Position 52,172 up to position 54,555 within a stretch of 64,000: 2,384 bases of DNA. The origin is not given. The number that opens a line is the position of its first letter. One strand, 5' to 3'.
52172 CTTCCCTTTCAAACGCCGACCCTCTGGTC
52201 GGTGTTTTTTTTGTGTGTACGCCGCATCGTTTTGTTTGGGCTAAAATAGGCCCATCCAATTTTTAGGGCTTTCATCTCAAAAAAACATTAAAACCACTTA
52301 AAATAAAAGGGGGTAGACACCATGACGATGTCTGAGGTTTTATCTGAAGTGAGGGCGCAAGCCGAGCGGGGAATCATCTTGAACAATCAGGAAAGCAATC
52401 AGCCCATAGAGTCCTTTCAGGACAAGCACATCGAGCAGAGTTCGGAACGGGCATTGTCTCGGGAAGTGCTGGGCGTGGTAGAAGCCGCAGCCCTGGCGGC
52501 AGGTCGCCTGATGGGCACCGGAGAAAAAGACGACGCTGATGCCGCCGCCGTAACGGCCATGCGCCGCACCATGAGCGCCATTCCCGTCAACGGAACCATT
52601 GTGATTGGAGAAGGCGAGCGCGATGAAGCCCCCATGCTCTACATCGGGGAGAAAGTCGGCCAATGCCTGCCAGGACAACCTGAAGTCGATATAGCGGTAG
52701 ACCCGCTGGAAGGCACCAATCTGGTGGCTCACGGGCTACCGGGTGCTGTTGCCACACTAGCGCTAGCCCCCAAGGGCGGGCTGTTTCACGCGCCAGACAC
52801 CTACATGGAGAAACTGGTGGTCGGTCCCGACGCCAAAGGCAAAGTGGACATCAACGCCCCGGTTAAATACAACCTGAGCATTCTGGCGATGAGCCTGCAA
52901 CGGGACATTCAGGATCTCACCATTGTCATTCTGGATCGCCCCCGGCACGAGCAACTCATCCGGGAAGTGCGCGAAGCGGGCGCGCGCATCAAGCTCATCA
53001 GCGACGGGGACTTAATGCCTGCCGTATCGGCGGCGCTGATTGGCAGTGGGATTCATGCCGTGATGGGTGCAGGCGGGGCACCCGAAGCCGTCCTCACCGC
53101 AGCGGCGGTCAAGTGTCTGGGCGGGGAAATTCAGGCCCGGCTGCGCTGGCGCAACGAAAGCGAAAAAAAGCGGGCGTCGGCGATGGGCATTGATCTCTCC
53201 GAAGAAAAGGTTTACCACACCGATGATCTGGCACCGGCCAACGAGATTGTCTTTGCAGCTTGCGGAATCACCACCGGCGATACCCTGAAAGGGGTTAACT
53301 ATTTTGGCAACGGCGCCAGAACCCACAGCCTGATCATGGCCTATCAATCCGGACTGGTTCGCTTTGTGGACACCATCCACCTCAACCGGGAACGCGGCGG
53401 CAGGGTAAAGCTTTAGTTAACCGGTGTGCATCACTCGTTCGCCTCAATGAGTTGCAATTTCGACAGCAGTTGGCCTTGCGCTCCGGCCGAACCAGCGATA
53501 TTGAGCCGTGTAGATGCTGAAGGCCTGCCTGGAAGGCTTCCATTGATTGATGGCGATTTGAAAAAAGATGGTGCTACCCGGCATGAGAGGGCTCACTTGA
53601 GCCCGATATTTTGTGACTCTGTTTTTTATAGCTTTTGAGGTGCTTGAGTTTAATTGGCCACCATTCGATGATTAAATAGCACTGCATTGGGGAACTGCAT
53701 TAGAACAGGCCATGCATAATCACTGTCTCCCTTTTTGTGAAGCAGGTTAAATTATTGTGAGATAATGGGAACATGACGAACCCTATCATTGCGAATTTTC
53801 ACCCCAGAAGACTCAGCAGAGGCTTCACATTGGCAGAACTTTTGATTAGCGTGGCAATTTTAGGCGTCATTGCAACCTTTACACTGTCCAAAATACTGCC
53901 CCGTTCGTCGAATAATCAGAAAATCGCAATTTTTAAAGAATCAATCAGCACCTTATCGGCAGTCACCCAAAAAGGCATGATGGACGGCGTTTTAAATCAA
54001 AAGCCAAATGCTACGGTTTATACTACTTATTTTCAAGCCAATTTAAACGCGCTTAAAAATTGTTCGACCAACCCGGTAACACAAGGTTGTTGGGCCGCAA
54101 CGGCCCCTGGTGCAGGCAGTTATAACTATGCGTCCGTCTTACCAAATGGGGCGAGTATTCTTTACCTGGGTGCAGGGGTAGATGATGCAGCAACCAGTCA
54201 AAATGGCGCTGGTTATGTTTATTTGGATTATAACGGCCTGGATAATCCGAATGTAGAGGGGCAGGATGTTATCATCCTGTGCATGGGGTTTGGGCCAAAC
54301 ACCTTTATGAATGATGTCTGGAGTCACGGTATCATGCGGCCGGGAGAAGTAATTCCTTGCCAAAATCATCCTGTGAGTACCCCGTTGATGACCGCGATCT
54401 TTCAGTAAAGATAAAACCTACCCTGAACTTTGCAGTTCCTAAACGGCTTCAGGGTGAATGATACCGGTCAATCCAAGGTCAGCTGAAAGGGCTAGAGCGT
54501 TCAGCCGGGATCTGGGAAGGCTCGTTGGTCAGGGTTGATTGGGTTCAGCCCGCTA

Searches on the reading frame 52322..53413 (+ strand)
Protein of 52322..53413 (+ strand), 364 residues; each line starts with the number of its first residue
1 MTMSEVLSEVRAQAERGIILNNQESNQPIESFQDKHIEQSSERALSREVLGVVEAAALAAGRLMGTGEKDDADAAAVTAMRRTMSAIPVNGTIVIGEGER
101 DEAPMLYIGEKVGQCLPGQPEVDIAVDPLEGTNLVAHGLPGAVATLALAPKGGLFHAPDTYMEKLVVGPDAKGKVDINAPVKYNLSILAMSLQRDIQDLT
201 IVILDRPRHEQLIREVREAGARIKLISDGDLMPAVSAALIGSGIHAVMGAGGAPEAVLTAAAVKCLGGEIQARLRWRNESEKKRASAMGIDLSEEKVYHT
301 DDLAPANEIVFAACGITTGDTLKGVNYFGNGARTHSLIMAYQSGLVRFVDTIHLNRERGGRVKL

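Call 17: find_homologous_proteins(query=window:52322-53413:+, max_evalue=1e-30)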
Query window:52322-53413:+ (364 aa): 8000 proteins with E <= 1e-30 among 8000 candidates; the best 120 are listed.
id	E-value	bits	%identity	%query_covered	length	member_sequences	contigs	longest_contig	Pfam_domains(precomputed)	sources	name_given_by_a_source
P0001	4.7e-199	678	89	99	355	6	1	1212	PF03320.19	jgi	jgi:fructose-1,6-bisphosphatase II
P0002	7.4e-199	678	89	99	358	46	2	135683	PF03320.19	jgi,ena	-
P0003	1.2e-192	657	86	99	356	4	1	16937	PF03320.19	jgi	jgi:fructose-1,6-bisphosphatase II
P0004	5.4e-190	649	91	90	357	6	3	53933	PF03320.19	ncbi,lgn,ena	-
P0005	3.5e-189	646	89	91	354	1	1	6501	PF03320.19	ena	-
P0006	1.0e-188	644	88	91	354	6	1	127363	PF03320.19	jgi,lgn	jgi:fructose-1,6-bisphosphatase II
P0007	1.5e-186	637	90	90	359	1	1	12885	PF03320.19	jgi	jgi:fructose-1,6-bisphosphatase II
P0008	1.4e-185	634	89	90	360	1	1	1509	PF03320.19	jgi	jgi:fructose-1,6-bisphosphatase II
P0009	2.5e-185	633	89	90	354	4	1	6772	PF03320.19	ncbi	ncbi:MAG TPA: class II fructose-bisphosphatase [Oculatellaceae cyanobacterium]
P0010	9.3e-185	631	89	90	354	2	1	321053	PF03320.19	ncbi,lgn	-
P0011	2.0e-183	627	62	85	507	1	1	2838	PF03320.19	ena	-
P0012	2.1e-183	627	87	90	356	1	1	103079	PF03320.19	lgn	-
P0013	2.2e-182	624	83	93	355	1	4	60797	PF03320.19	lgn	-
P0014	2.2e-181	620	83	96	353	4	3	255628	PF03320.19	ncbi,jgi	ncbi:MAG TPA: class II fructose-bisphosphatase [Coleofasciculaceae cyanobacterium]|jgi:fructose-1,6-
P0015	4.1e-180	616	80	99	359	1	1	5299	PF03320.19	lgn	-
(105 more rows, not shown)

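Call 18: search_protein_families(library=pfam, proteins=[window:52322-53413:+])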
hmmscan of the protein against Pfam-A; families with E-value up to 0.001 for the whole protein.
window:52322-53413:+ (364 aa): 1 family
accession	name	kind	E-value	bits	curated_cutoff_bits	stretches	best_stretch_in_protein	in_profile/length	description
PF03320.18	FBPase_glpX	-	1.5e-130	435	27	1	44-353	2-307/307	Bacterial fructose-1,6-bisphosphatase, glpX-encoded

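Call 19: find_encoding_contigs(protein=P0002, flank=3000, max_places=2)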
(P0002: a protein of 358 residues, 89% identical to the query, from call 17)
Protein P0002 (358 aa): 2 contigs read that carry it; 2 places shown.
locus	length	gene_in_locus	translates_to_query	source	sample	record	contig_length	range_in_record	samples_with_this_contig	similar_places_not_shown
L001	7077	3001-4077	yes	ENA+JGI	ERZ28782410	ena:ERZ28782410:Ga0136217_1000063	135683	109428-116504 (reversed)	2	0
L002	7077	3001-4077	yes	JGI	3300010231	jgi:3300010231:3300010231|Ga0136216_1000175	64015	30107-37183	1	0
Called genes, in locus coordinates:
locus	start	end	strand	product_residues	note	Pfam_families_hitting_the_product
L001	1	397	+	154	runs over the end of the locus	PF00011:HSP20, PF17886:ArsA_HSP20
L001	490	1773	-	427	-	PF05977:MFS_3, PF07690:MFS_1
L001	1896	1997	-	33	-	-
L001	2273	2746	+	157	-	-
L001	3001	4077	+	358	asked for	PF03320:FBPase_glpX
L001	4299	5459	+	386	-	PF13599:Pentapeptide_4 (weak), PF00805:Pentapeptide, PF13599:Pentapeptide_4 (weak), PF00805:Pentapeptide, PF13576:Pentapeptide_3 (weak)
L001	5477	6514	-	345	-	PF06750:A24_N_bact, PF01478:Peptidase_A24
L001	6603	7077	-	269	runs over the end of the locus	PF04542:Sigma70_r2, PF04539:Sigma70_r3, PF08281:Sigma70_r4_2, PF04545:Sigma70_r4, PF13412:HTH_24 (faint)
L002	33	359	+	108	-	PF00011:HSP20, PF17886:ArsA_HSP20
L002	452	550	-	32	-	-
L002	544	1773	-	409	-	-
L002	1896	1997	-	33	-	-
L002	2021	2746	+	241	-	-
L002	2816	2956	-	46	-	-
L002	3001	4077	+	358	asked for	PF03320:FBPase_glpX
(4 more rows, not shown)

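Call 20: find_encoding_contigs(protein=P0004, flank=3000, max_places=2)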
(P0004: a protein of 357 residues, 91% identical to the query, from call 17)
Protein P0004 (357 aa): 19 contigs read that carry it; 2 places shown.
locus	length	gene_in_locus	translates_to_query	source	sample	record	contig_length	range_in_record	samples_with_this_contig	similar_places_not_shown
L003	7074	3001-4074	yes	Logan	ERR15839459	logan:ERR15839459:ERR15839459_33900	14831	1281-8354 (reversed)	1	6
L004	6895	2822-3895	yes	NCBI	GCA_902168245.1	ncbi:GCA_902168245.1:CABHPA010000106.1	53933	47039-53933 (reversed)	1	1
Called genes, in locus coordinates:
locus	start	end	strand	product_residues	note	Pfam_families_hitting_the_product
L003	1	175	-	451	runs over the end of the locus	PF08245:Mur_ligase_M, PF27239:FOL3_C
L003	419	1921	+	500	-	PF01773:Nucleos_tra2_N, PF07670:Gate, PF07662:Nucleos_tra2_C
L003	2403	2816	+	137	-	-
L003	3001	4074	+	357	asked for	PF03320:FBPase_glpX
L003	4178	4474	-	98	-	PF09723:Zn_ribbon_8 (faint)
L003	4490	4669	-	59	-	-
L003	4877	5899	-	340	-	PF06750:A24_N_bact, PF01478:Peptidase_A24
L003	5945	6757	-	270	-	PF04542:Sigma70_r2, PF04539:Sigma70_r3, PF13412:HTH_24 (faint), PF08281:Sigma70_r4_2, PF04545:Sigma70_r4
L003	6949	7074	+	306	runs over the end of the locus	PF02401:LYTB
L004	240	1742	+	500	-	PF01773:Nucleos_tra2_N, PF07670:Gate, PF07662:Nucleos_tra2_C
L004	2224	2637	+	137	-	-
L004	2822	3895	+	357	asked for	PF03320:FBPase_glpX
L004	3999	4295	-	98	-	PF09723:Zn_ribbon_8 (faint)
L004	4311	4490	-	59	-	-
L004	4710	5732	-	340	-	PF06750:A24_N_bact, PF01478:Peptidase_A24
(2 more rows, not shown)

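Call 21: find_encoding_contigs(protein=P0006, flank=3000, max_places=2)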
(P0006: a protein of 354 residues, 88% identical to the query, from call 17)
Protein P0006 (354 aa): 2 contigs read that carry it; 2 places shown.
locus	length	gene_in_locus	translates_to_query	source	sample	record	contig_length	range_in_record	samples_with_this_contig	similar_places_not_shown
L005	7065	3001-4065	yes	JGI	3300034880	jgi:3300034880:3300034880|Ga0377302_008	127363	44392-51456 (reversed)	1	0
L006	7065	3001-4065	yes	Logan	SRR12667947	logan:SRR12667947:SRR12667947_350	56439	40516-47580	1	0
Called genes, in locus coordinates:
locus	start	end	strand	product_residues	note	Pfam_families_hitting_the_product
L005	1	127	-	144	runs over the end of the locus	-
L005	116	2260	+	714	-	PF06480:FtsH_ext, PF00004:AAA, PF17862:AAA_lid_3, PF01434:Peptidase_M41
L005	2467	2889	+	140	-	-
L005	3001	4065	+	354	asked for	PF03320:FBPase_glpX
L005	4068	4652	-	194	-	PF00578:AhpC-TSA (faint), PF13911:AhpC-TSA_2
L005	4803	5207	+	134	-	PF00376:MerR, PF13411:MerR_1, PF09278:MerR-DNA-bind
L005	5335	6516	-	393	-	PF01757:Acyl_transf_3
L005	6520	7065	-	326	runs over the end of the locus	PF06750:A24_N_bact, PF01478:Peptidase_A24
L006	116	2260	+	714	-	PF06480:FtsH_ext, PF00004:AAA, PF17862:AAA_lid_3, PF01434:Peptidase_M41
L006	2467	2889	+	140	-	-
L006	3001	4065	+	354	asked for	PF03320:FBPase_glpX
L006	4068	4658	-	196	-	PF00578:AhpC-TSA (faint), PF13911:AhpC-TSA_2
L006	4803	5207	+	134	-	PF00376:MerR, PF13411:MerR_1, PF09278:MerR-DNA-bind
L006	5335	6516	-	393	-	PF01757:Acyl_transf_3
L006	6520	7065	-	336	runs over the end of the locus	PF06750:A24_N_bact, PF01478:Peptidase_A24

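Call 22: find_encoding_contigs(protein=P0010, flank=3000, max_places=2)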
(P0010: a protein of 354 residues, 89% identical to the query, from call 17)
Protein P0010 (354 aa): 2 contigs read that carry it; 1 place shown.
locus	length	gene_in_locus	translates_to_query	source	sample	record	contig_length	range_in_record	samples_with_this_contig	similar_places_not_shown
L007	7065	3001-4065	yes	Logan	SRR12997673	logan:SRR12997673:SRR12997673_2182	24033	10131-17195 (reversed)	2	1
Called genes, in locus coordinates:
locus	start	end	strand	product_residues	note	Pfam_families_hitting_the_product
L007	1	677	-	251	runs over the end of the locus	-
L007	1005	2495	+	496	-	PF01773:Nucleos_tra2_N, PF07670:Gate, PF07662:Nucleos_tra2_C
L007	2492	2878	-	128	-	-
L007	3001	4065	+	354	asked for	PF03320:FBPase_glpX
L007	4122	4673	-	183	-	PF16473:Rv2179c-like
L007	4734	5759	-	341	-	PF06750:A24_N_bact, PF01478:Peptidase_A24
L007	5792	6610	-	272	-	PF04542:Sigma70_r2, PF04539:Sigma70_r3, PF13412:HTH_24 (faint), PF04545:Sigma70_r4, PF08281:Sigma70_r4_2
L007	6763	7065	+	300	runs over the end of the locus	PF02401:LYTB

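Call 30: find_encoding_contigs(protein=P0003, flank=3000, max_places=1)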
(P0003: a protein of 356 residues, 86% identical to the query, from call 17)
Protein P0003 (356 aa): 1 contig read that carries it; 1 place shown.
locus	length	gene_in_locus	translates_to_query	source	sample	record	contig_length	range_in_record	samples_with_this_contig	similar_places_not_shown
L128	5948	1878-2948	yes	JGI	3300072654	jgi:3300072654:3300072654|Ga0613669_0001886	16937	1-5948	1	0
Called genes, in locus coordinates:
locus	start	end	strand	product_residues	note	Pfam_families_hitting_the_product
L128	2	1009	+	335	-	?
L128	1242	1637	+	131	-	-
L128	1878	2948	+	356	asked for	PF03320:FBPase_glpX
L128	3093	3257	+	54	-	-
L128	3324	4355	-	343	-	PF06750:A24_N_bact, PF01478:Peptidase_A24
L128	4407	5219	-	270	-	PF04542:Sigma70_r2, PF04539:Sigma70_r3, PF13412:HTH_24 (faint), PF08281:Sigma70_r4_2, PF04545:Sigma70_r4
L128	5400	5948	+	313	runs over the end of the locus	PF02401:LYTB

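Call 31: find_encoding_contigs(protein=P0014, flank=3000, max_places=1)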
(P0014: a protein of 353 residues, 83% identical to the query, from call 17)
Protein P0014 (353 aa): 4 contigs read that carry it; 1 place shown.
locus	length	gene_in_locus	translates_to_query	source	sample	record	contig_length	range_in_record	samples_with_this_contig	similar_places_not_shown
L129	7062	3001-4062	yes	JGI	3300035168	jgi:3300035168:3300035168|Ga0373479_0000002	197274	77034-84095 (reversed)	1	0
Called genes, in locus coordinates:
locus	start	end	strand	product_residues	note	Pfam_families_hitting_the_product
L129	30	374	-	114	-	-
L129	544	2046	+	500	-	PF01773:Nucleos_tra2_N, PF07670:Gate, PF07662:Nucleos_tra2_C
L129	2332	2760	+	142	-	-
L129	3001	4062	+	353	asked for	PF03320:FBPase_glpX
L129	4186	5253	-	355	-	PF06750:A24_N_bact, PF01478:Peptidase_A24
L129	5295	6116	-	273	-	PF04542:Sigma70_r2, PF04539:Sigma70_r3, PF13412:HTH_24 (faint), PF08281:Sigma70_r4_2, PF04545:Sigma70_r4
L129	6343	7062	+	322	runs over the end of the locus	PF02401:LYTB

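Call 32: find_encoding_contigs(protein=P0013, flank=3000, max_places=1)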
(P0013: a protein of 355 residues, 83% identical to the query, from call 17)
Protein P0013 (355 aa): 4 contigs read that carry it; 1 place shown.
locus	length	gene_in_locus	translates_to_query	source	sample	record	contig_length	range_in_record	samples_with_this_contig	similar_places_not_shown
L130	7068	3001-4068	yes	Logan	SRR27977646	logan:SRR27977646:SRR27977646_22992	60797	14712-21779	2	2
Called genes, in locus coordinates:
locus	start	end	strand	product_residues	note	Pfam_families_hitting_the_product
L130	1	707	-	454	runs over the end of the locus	PF08245:Mur_ligase_M, PF27239:FOL3_C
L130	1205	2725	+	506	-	PF01773:Nucleos_tra2_N, PF07670:Gate, PF07662:Nucleos_tra2_C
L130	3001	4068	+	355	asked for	PF03320:FBPase_glpX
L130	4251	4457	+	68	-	-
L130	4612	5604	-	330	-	PF06750:A24_N_bact, PF01478:Peptidase_A24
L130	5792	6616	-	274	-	PF04542:Sigma70_r2, PF04539:Sigma70_r3, PF13412:HTH_24 (faint), PF08281:Sigma70_r4_2, PF04545:Sigma70_r4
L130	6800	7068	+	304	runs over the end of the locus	PF02401:LYTB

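Call 33: find_encoding_contigs(protein=P0015, flank=3000, max_places=1)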
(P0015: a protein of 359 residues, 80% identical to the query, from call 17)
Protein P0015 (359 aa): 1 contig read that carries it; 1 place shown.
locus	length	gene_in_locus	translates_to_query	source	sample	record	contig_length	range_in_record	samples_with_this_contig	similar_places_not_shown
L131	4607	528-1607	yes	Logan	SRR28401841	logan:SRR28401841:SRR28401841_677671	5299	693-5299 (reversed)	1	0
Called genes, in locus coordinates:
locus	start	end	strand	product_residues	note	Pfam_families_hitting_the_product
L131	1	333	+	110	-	?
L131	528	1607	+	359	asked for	PF03320:FBPase_glpX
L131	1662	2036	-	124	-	-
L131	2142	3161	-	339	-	PF06750:A24_N_bact, PF01478:Peptidase_A24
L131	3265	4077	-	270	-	PF04542:Sigma70_r2, PF04539:Sigma70_r3, PF13412:HTH_24 (faint), PF08281:Sigma70_r4_2, PF04545:Sigma70_r4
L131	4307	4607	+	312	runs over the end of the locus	PF02401:LYTB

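Call 38: find_related_loci(query=window:52322-53413:+, collection=metagenome_contigs, flank=2500)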
Query window:52322-53413:+ (364 aa) in metagenome_contigs; peptide patterns used: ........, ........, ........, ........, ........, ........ (x = any residue, [..] = any of these).
108 stretches matched a pattern; 33 encode a relative of the query (tblastn E <= 1e-3); 33 distinct loci.
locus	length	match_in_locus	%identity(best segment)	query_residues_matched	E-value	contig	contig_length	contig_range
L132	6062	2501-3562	89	6-364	0e+0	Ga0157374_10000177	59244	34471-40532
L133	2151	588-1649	87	7-364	0e+0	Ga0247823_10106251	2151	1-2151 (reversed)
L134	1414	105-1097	90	34-364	0e+0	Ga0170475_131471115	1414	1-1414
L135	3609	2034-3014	91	38-364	0e+0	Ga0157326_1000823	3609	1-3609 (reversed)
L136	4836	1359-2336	70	40-364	2e-152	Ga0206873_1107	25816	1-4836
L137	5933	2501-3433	66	42-354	6e-132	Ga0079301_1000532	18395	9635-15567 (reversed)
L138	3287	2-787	74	104-364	6e-131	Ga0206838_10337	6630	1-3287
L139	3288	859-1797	63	42-358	2e-125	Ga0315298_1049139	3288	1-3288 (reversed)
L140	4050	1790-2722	61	42-354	1e-122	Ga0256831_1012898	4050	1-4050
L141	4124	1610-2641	56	17-363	4e-121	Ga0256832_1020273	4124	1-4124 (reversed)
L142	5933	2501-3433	60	42-354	2e-119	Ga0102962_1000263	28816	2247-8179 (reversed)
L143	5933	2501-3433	60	42-354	4e-119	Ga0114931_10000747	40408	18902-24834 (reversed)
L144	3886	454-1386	59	42-354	6e-118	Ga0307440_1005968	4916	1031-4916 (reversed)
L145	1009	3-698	73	133-364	1e-127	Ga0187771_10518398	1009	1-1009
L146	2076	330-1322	56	27-364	3e-120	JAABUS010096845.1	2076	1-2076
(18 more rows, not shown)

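Call 72: list_cluster_members(proteins=[window:52322-53413:+, L165:5719-6834:+])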
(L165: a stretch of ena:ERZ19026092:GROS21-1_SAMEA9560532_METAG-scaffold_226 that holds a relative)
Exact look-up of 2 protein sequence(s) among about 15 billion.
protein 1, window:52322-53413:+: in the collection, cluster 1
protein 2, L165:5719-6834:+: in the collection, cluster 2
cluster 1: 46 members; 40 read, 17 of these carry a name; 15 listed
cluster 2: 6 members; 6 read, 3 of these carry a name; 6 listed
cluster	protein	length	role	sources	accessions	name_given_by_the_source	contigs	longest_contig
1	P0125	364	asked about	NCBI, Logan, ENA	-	-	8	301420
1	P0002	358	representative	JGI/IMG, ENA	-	-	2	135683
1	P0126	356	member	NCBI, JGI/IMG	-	fructose-1,6-bisphosphatase II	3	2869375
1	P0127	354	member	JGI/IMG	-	fructose-1,6-bisphosphatase II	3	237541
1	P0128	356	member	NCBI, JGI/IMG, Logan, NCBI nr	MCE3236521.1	MAG: glpX [Vampirovibrio sp.] | fructose-1,6-bisphosphatase II | glpX [Vampirovibrio sp.]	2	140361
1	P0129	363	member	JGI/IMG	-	fructose-1,6-bisphosphatase II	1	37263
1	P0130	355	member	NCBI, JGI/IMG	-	fructose-1,6-bisphosphatase II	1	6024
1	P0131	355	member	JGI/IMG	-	fructose-1,6-bisphosphatase II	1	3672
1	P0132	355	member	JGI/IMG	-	fructose-1,6-bisphosphatase II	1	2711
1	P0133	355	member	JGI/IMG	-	fructose-1,6-bisphosphatase II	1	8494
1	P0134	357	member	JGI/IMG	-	fructose-1,6-bisphosphatase II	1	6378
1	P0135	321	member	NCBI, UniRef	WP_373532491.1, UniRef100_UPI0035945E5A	class II fructose-bisphosphatase [Vampirovibrio sp.] | class II fructose-bisphosphatase n=1 Tax=Vampirovibrio sp. TaxID=2717857 ...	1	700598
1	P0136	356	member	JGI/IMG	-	fructose-1,6-bisphosphatase II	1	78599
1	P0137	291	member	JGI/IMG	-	fructose-1,6-bisphosphatase II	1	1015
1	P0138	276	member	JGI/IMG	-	fructose-1,6-bisphosphatase II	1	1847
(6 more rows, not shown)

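Call 73: find_encoding_contigs(protein=P0129, flank=3000, max_places=2)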
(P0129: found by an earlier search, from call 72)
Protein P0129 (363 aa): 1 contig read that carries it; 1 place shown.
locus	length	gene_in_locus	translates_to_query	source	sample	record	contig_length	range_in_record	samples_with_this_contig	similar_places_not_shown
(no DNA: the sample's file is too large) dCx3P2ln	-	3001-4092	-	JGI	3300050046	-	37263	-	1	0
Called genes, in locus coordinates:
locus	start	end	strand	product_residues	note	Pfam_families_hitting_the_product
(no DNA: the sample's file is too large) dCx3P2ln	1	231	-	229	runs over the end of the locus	PF00730:HhH-GPD, PF00633:HHH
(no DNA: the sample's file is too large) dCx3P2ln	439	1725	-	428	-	PF05977:MFS_3, PF07690:MFS_1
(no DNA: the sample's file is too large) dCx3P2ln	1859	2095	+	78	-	-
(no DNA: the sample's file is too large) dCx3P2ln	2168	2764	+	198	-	-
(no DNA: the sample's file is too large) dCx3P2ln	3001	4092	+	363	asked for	PF03320:FBPase_glpX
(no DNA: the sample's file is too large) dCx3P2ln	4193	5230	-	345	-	PF06750:A24_N_bact, PF01478:Peptidase_A24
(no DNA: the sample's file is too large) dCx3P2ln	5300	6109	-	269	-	PF04542:Sigma70_r2, PF04539:Sigma70_r3, PF08281:Sigma70_r4_2, PF04545:Sigma70_r4, PF13412:HTH_24 (faint)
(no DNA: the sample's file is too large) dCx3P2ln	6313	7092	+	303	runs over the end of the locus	PF02401:LYTB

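Call 76: search_protein_families(library=pfam, proteins=[L003:2403-2813:+, L001:2273-2743:+, L005:2467-2886:+, L129:2332-2757:+], max_evalue=1)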
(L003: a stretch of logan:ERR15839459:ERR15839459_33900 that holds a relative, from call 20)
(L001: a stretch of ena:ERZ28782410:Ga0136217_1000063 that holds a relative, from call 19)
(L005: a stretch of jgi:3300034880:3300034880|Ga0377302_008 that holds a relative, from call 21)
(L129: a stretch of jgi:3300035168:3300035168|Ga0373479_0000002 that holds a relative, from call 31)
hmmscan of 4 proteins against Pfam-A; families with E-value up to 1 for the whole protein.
L003:2403-2813:+ (137 aa): 0 families

L001:2273-2743:+ (157 aa): 3 families
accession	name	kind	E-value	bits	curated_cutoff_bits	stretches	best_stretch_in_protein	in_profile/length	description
PF12750.12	Maff2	-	0.022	15.1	27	1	117-138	30-51/70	Maff2 family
PF21689.3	TorS_sensor_domain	-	0.05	13.5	27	1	21-90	84-153/275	Sensor protein TorS, sensor domain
PF19663.4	DUF6166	-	0.12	12.9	27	1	121-146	31-56/93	Family of unknown function (DUF6166)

L005:2467-2886:+ (140 aa): 1 family
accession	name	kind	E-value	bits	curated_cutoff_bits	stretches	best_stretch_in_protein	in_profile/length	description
PF21421.2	ATR1_WY-dom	-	0.13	13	27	1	39-84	43-89/101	Avirulence protein ATR1, WY-domain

L129:2332-2757:+ (142 aa): 1 family
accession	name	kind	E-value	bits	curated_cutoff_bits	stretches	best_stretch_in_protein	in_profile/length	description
PF20111.4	DUF6501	-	0.26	11.6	23.8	1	47-71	42-66/67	Family of unknown function (DUF6501)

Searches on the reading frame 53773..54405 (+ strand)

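Call 18: search_protein_families(library=pfam, proteins=[window:53773-54405:+])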
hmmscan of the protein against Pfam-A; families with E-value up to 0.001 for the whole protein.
window:53773-54405:+ (211 aa): 1 family
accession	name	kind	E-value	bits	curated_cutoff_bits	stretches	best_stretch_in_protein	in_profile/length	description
PF07963.17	N_methyl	-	5.1e-07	29.4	21.2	1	12-36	1-25/27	Prokaryotic N-terminal methylation motif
